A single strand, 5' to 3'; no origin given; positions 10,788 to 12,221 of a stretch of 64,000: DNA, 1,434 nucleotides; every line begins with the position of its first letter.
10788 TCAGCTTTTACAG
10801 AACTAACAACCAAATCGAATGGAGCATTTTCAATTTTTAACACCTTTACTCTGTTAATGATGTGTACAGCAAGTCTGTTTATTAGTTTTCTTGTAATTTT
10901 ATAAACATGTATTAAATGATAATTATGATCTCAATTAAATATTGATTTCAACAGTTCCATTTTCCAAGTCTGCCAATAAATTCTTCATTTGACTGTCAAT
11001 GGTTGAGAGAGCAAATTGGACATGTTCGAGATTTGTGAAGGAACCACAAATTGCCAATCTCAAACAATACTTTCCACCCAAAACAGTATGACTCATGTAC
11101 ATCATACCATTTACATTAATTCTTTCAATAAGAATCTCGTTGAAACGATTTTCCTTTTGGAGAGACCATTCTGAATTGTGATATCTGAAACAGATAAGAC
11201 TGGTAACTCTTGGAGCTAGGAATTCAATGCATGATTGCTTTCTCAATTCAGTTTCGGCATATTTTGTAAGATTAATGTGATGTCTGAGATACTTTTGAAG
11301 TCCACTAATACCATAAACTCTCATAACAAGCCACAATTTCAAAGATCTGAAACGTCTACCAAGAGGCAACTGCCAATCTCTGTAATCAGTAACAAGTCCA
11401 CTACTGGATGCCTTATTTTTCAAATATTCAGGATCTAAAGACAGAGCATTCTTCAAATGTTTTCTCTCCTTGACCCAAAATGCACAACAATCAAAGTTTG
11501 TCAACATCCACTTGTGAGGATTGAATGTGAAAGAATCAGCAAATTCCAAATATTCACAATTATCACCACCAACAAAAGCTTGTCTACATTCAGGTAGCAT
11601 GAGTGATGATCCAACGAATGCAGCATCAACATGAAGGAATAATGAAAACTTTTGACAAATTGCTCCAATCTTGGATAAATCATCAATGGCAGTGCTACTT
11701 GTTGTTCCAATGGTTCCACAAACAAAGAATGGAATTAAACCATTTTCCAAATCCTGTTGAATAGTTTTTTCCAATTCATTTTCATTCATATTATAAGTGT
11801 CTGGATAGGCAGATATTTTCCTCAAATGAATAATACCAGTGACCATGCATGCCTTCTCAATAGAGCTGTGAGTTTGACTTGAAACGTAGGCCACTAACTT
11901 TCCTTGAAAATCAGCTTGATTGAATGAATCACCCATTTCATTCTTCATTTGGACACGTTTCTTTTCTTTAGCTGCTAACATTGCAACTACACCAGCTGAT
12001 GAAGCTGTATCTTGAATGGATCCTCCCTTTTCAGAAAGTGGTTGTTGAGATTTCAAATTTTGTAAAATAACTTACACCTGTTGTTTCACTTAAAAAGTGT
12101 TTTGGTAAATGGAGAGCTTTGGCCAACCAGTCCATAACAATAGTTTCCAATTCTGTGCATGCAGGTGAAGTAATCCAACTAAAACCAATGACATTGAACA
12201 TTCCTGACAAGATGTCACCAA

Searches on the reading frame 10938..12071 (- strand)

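Call 61: search_protein_families(library=pfam, proteins=[window:10938-12071:-], max_evalue=0.0001)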
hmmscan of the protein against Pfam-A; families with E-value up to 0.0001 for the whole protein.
window:10938-12071:- (378 aa): 1 family
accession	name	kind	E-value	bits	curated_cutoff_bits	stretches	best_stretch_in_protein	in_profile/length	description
PF00282.25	Pyridoxal_deC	-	2.3e-85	287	27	1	14-297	102-374/375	Pyridoxal-dependent decarboxylase conserved domain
